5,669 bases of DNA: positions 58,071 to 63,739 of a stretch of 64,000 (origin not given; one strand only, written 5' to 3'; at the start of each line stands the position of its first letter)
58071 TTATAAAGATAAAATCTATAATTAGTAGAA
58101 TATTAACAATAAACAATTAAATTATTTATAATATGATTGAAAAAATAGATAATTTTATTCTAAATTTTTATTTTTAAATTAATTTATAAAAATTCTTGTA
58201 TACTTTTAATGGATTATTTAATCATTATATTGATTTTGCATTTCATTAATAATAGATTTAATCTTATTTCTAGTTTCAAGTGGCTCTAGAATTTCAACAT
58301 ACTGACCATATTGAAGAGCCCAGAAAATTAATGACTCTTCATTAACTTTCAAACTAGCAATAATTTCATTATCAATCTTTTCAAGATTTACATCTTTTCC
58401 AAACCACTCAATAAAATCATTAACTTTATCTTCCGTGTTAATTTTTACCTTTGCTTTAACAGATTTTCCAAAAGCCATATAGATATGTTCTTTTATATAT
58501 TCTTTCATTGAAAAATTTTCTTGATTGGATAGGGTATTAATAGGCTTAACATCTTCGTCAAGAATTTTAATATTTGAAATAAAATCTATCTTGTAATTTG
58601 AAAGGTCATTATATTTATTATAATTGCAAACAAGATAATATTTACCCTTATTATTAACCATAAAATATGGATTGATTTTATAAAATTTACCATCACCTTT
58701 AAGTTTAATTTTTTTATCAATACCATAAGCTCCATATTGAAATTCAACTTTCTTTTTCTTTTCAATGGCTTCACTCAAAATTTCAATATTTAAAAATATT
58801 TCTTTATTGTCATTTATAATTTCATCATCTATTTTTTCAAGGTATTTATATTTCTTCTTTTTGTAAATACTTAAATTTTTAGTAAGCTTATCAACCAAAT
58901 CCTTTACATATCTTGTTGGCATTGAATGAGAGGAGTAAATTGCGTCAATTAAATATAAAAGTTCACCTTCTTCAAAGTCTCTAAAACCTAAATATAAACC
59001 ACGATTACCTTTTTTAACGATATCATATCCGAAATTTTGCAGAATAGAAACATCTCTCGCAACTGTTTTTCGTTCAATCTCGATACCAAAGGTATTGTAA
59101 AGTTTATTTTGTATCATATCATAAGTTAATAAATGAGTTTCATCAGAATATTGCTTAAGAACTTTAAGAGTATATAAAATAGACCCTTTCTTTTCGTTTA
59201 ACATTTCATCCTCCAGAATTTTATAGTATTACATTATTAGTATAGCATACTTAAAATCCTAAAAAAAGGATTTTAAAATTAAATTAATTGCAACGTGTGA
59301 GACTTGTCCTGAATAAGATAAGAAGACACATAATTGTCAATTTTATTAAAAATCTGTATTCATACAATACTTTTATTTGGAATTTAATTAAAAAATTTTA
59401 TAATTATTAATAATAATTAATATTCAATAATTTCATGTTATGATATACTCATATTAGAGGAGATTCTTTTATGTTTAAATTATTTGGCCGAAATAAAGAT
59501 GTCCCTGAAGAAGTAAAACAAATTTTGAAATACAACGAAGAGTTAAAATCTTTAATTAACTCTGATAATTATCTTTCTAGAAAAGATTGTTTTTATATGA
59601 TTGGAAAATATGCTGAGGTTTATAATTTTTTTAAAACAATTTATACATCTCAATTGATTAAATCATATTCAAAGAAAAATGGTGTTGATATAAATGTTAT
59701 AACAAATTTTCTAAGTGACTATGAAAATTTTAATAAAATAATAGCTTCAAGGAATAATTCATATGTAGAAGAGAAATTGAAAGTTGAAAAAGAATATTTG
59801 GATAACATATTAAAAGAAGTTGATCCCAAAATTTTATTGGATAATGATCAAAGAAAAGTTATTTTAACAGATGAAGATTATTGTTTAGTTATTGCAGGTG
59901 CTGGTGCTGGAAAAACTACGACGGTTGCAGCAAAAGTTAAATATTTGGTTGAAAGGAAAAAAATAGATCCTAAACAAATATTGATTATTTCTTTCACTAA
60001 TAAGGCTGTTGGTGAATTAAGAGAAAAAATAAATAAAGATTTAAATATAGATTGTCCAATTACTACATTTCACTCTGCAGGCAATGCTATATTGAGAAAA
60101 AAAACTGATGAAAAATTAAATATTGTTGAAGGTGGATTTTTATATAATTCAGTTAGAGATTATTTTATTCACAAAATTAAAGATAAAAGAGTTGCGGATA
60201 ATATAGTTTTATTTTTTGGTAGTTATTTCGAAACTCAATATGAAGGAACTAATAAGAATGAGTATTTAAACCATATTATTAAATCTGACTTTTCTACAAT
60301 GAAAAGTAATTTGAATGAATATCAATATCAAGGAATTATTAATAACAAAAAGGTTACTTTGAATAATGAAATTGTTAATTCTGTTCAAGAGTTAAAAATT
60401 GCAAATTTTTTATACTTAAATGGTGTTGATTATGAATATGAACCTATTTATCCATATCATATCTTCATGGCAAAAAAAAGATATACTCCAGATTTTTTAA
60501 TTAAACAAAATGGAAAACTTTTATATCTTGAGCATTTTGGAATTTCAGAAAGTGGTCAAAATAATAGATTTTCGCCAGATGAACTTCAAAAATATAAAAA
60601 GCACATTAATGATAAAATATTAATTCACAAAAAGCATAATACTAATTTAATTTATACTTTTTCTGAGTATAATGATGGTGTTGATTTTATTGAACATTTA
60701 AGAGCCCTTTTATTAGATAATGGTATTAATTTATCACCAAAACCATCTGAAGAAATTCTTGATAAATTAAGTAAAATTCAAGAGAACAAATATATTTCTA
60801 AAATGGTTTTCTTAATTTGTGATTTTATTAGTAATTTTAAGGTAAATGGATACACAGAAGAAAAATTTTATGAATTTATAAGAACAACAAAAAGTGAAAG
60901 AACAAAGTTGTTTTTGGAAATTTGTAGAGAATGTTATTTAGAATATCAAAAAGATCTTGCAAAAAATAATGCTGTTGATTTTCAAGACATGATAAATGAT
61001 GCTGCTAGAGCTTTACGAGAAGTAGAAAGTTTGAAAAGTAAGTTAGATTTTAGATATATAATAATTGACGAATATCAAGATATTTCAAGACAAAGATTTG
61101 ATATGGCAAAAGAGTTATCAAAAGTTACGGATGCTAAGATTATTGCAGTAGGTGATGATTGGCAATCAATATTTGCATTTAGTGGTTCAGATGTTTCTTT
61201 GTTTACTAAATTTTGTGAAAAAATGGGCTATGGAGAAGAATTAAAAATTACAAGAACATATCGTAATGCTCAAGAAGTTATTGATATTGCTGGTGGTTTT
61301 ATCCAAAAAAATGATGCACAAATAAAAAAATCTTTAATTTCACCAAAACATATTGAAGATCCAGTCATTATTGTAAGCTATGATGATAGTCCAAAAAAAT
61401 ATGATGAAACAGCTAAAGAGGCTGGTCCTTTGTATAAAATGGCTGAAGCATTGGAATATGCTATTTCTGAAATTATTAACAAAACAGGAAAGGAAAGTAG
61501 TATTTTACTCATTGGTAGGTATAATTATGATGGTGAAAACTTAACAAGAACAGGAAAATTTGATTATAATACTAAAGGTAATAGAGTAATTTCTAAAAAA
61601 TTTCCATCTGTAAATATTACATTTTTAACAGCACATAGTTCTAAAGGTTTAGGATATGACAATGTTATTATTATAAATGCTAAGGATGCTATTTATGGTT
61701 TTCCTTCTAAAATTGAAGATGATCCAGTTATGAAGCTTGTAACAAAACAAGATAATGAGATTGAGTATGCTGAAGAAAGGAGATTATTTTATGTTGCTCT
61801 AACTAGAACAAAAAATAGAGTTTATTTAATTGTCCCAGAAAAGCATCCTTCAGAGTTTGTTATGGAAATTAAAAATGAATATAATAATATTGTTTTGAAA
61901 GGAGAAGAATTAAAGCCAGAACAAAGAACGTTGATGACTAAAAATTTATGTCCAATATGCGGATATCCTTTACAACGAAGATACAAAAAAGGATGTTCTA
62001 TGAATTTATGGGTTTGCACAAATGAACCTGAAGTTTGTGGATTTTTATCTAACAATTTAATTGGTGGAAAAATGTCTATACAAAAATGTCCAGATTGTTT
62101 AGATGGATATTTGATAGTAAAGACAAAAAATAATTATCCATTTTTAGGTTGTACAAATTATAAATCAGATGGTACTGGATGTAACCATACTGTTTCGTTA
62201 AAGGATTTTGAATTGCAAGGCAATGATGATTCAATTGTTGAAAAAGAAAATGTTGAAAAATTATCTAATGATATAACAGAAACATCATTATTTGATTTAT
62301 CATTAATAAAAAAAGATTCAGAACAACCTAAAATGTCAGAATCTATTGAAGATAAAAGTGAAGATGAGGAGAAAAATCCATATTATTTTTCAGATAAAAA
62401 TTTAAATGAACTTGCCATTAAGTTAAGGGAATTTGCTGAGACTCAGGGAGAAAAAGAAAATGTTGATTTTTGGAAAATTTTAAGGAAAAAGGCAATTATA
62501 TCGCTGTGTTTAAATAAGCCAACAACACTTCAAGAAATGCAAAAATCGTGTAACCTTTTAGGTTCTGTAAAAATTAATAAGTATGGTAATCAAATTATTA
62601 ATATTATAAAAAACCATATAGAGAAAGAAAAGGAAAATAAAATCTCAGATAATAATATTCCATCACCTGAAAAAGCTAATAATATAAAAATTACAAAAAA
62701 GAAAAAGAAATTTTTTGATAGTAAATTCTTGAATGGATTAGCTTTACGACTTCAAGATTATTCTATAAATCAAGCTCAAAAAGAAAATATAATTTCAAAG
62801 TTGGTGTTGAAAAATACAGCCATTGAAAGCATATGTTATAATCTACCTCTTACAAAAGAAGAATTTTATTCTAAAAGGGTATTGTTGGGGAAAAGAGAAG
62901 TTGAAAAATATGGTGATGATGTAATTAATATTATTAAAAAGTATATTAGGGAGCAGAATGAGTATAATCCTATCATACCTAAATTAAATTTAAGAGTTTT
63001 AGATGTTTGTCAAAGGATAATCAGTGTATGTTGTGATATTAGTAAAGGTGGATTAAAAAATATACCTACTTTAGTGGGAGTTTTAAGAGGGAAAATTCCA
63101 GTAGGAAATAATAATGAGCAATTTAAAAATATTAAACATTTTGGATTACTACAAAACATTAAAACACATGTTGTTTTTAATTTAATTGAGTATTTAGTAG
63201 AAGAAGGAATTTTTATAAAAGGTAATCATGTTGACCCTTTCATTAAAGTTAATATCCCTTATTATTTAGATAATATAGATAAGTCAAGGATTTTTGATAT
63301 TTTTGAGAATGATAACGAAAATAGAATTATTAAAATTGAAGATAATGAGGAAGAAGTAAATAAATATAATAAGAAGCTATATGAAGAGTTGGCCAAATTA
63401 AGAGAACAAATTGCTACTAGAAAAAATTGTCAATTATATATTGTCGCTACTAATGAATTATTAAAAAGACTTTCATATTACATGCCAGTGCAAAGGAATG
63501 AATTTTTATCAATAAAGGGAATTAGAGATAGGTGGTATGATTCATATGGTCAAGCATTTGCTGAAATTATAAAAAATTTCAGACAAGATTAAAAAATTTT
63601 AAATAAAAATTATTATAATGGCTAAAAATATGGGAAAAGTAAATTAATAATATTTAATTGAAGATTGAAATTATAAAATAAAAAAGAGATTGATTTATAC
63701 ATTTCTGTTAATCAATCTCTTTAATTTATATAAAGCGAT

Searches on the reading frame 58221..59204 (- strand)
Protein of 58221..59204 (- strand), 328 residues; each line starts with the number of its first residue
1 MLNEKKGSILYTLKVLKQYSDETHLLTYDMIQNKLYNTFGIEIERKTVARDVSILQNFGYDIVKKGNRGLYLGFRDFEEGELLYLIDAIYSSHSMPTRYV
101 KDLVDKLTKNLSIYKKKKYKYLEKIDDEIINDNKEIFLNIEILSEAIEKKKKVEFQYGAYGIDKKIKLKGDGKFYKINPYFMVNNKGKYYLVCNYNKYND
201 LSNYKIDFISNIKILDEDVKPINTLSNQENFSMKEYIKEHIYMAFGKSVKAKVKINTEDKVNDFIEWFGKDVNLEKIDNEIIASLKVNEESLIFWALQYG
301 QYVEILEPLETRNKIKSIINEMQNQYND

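Call 69: search_protein_families(library=pfam, proteins=[window:58221-59204:-], max_evalue=0.0001)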
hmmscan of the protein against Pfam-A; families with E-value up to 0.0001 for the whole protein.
window:58221-59204:- (328 aa): 2 families
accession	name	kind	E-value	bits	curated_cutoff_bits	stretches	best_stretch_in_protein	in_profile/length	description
PF13280.12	WYL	-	1.2e-09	38.5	21.8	1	140-213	3-69/70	WYL domain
PF25583.1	WCX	-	6e-06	27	23.9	1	249-322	3-75/76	WCX domain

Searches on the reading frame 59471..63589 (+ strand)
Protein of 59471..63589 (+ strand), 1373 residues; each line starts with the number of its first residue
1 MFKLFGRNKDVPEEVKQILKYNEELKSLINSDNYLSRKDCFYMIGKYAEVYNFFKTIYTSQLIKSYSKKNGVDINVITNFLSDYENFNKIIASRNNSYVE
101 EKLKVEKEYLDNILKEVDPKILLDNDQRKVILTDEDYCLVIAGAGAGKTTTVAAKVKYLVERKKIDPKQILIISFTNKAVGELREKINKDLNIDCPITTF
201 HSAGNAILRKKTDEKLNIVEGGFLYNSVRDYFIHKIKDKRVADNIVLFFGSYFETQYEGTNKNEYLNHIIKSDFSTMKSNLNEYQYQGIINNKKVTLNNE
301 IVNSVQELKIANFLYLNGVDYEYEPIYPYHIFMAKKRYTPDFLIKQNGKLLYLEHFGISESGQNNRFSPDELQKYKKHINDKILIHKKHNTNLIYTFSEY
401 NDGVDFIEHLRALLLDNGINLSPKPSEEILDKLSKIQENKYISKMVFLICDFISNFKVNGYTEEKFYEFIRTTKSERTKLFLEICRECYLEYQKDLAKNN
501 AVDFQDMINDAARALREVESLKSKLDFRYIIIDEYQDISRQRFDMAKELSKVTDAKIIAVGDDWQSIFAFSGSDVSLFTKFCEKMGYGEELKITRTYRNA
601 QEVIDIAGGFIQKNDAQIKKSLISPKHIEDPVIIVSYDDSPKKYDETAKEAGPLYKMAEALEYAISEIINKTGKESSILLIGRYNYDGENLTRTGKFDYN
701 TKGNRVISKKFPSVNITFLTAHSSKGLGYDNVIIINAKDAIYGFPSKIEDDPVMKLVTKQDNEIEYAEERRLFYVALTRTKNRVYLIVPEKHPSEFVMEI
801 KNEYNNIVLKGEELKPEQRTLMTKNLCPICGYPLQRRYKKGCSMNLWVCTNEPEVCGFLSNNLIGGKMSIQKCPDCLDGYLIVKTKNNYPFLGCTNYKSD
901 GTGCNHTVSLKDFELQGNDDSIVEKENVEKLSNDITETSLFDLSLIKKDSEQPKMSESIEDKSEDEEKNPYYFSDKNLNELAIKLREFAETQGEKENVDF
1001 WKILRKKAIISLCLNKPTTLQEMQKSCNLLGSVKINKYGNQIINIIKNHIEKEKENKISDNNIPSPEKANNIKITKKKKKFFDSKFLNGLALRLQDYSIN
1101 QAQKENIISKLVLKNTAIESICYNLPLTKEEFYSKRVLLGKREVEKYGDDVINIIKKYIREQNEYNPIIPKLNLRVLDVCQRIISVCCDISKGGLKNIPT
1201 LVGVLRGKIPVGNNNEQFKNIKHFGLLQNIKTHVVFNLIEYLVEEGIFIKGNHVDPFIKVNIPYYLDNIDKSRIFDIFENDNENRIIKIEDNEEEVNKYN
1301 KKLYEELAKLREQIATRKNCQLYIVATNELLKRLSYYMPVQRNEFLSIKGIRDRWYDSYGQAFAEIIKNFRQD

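Call 69: search_protein_families(library=pfam, proteins=[window:59471-63589:+], max_evalue=0.0001)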
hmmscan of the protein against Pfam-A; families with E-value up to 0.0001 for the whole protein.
window:59471-63589:+ (1373 aa): 7 families
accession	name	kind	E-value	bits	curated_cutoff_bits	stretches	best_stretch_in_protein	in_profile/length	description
PF00580.27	UvrD-helicase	-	5.1e-47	161.2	23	1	124-584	2-269/271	UvrD/REP helicase N-terminal domain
PF00570.28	HRDC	-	2.2e-26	92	23.8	2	1301-1367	2-68/68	HRDC domain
PF13245.12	AAA_19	-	2.5e-20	73.4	25.1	1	132-570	8-133/134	AAA domain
PF13361.12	UvrD_C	-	3.6e-15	56.7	25.6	1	714-788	285-347/350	UvrD-like helicase C-terminal domain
PF13604.12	AAA_30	-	7.4e-08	32.8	27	0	127-188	6-67/191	AAA domain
PF13538.12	UvrD_C_2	-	4.9e-07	29.9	27.4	0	766-787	31-52/52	UvrD-like helicase C-terminal domain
PF13401.12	AAA_22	-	6.4e-06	26.9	27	0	138-197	8-64/130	AAA domain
